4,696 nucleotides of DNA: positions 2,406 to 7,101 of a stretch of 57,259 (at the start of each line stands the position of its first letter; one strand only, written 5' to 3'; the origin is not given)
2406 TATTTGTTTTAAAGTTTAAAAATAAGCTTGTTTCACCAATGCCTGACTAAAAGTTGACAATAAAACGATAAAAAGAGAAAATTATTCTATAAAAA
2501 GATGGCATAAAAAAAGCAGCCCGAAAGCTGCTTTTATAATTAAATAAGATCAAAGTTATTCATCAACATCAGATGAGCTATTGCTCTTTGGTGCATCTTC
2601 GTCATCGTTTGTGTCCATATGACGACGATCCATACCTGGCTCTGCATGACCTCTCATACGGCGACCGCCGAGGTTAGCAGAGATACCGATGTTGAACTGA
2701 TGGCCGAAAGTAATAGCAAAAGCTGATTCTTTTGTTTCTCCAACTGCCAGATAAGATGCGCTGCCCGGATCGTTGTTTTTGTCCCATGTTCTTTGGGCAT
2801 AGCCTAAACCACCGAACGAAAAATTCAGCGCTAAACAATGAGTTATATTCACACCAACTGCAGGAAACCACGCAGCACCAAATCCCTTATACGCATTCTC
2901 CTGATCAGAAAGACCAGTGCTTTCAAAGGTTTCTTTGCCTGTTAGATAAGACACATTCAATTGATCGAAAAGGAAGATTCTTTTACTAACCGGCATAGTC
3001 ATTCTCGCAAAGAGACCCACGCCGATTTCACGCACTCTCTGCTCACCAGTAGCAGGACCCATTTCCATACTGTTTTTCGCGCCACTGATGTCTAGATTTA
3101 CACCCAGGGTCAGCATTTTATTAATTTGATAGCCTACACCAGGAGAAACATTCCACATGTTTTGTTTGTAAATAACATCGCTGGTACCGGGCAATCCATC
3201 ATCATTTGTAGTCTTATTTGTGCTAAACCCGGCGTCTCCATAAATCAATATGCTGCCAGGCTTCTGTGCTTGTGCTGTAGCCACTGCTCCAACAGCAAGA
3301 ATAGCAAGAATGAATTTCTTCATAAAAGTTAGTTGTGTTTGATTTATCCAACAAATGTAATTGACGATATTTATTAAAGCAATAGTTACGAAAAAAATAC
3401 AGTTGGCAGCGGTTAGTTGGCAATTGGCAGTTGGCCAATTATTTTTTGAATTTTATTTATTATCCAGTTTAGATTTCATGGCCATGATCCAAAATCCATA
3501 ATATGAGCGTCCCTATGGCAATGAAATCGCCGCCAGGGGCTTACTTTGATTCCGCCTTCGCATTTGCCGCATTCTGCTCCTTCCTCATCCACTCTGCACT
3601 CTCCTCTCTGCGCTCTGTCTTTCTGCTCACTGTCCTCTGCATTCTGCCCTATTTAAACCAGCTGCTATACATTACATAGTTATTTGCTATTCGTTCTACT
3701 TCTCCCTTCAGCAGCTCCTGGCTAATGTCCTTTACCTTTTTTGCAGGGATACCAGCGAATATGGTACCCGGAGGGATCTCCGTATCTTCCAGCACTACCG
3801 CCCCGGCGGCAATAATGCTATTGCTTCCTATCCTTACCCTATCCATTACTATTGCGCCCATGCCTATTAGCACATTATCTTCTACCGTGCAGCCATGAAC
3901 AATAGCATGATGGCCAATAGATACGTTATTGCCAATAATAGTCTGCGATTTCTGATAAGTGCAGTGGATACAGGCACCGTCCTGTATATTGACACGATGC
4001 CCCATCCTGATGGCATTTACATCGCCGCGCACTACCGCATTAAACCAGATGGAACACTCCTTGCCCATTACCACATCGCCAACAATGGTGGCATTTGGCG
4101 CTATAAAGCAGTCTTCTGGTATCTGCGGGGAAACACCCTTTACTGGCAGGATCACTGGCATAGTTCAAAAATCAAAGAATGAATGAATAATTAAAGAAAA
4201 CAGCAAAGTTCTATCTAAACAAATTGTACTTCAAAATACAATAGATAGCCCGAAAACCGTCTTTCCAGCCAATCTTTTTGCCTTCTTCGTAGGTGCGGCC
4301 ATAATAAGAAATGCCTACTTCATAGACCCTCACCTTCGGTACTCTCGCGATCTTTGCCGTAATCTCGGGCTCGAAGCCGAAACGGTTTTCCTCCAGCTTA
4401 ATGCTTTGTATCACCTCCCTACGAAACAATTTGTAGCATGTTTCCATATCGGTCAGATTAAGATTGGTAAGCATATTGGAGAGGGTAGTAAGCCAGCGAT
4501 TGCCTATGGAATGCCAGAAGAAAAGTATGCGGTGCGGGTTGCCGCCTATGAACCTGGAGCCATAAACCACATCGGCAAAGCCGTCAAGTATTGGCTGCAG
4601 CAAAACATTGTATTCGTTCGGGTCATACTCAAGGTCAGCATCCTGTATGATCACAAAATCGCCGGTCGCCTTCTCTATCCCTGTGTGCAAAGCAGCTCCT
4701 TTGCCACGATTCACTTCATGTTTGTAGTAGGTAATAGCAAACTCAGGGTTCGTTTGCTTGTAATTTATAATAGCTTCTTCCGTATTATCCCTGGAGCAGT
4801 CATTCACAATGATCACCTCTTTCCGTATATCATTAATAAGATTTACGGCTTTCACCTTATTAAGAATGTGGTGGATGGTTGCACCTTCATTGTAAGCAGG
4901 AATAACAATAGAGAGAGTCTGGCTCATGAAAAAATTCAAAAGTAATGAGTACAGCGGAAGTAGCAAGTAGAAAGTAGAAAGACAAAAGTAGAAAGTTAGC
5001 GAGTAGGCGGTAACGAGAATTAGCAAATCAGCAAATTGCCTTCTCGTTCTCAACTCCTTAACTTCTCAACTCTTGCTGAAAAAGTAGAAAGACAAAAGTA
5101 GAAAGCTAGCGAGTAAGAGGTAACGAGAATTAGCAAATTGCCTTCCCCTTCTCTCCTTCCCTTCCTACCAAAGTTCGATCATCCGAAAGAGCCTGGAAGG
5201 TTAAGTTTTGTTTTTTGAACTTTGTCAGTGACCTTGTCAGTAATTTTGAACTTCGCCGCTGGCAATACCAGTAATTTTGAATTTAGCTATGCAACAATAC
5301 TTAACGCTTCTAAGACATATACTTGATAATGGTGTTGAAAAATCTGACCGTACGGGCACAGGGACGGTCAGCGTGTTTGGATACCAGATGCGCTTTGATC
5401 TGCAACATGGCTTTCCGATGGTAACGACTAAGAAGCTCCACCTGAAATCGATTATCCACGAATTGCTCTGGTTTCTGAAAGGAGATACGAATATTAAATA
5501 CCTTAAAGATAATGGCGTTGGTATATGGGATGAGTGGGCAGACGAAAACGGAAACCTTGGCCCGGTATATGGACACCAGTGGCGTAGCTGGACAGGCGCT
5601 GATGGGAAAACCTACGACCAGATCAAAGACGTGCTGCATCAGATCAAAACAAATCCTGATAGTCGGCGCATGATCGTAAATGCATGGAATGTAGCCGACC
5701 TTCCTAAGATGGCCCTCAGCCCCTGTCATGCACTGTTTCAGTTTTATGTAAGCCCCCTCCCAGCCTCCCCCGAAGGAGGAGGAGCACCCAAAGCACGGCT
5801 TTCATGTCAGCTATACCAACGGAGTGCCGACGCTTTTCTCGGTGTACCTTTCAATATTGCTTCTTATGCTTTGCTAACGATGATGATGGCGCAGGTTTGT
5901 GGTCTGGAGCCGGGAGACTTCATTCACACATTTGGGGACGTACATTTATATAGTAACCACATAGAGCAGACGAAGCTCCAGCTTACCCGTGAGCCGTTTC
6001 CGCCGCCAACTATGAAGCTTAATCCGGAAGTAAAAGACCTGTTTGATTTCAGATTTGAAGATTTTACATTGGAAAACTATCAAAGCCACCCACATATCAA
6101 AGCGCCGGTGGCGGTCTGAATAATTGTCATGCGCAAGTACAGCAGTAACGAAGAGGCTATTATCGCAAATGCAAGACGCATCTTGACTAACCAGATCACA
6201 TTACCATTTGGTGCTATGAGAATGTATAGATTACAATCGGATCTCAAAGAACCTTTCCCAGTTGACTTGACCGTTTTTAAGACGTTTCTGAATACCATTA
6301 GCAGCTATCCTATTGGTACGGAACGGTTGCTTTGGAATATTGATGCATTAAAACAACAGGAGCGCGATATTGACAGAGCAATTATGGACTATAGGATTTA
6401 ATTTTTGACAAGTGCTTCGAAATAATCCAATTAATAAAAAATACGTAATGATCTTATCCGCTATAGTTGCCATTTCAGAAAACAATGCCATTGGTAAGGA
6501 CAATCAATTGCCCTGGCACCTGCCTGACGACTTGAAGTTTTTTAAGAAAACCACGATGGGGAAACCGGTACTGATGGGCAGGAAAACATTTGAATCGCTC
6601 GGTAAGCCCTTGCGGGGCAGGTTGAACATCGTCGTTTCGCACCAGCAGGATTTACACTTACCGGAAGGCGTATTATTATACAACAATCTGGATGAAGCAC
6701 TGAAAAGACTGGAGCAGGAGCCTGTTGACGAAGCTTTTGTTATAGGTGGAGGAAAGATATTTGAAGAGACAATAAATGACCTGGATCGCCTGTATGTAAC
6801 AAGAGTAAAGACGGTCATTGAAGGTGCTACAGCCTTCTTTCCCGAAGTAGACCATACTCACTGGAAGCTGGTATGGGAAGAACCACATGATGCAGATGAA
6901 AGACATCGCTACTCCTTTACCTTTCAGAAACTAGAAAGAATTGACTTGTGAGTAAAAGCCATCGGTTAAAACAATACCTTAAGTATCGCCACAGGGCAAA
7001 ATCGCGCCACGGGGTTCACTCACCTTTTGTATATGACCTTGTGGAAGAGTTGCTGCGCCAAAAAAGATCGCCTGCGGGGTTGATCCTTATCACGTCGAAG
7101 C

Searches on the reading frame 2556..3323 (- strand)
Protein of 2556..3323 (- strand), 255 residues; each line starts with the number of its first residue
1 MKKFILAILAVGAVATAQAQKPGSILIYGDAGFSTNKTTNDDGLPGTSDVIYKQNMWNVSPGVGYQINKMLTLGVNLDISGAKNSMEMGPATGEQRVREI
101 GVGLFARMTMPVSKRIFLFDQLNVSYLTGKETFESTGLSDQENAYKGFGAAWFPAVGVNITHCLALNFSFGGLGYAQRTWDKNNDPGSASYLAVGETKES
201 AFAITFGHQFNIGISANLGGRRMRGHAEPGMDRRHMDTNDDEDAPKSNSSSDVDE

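Call 89: search_protein_families(library=pfam, proteins=[window:2556-3323:-], max_evalue=0.0001)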
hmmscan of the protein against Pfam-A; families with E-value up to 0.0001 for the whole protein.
window:2556-3323:- (255 aa): 1 family
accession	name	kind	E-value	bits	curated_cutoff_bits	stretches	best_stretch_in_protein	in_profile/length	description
PF13505.12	OMP_b-brl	-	2.6e-08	34.7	28.7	1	5-181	2-158/175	Outer membrane protein beta-barrel domain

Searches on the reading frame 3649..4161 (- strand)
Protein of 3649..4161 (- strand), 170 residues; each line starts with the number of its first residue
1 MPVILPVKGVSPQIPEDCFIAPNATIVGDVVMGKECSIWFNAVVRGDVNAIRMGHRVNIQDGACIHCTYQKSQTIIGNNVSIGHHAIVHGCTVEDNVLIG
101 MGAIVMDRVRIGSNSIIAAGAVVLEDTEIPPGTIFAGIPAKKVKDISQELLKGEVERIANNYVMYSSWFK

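Call 89: search_protein_families(library=pfam, proteins=[window:3649-4161:-], max_evalue=0.0001)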
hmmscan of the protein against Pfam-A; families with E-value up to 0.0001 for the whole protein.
window:3649-4161:- (170 aa): 4 families
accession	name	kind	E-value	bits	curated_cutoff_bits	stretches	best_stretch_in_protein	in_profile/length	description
PF00132.30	Hexapep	-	6.6e-21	73.5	27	2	90-123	1-34/36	Bacterial transferase hexapeptide (six repeats)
PF25084.1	LbH_EIF2B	-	2.1e-12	47.4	54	2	53-132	18-102/105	EIF2B subunit epsilon LbH domain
PF14602.12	Hexapep_2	-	1.4e-07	31.5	27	0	92-123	3-32/34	Hexapeptide repeat of succinyl-transferase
PF21711.3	DCTN5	-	4.1e-06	27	40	1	32-152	36-154/182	Dynactin subunit 5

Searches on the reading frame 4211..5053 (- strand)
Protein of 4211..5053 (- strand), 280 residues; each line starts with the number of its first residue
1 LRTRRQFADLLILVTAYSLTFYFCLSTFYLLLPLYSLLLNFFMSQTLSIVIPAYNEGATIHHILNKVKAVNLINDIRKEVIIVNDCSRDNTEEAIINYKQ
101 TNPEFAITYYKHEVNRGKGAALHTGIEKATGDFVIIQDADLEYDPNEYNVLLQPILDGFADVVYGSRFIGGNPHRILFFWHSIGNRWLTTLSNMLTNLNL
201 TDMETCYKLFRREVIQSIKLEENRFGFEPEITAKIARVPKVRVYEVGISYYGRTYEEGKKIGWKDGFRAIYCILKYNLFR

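Call 89: search_protein_families(library=pfam, proteins=[window:4211-5053:-], max_evalue=0.0001)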
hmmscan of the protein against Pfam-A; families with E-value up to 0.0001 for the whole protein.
window:4211-5053:- (280 aa): 3 families
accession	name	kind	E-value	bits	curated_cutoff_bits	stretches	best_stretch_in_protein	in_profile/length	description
PF00535.33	Glycos_transf_2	-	1.8e-34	119.6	23.3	1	48-217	1-166/168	Glycosyl transferase family 2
PF10111.15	Glyco_tranf_2_2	-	3.1e-08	33.9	27.3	1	48-147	1-98/276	Glycosyltransferase like family 2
PF13641.12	Glyco_tranf_2_3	-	9.6e-07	29.5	27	1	47-218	3-174/230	Glycosyltransferase like family 2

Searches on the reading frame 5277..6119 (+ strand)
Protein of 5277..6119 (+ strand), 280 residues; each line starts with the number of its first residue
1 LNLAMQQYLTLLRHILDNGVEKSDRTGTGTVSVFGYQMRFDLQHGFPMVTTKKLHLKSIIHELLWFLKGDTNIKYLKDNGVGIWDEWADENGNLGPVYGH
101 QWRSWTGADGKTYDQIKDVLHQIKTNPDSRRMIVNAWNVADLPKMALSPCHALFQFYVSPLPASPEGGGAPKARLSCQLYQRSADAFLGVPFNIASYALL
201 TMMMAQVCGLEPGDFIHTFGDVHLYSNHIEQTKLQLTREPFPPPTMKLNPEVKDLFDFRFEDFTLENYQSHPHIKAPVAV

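Call 89: search_protein_families(library=pfam, proteins=[window:5277-6119:+], max_evalue=0.0001)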
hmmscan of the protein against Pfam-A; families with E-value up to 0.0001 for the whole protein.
window:5277-6119:+ (280 aa): 1 family
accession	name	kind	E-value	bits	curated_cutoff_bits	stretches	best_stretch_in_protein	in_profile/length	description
PF00303.24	Thymidylat_synt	-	7.3e-129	429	24.3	1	6-280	1-266/266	Thymidylate synthase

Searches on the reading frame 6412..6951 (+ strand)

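Call 89: search_protein_families(library=pfam, proteins=[window:6412-6951:+], max_evalue=0.0001)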
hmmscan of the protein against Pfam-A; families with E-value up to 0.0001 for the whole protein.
window:6412-6951:+ (179 aa): 1 family
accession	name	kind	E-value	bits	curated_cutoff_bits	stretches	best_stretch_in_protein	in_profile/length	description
PF00186.24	DHFR_1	-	5.9e-58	195.5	25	1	15-176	2-159/159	Dihydrofolate reductase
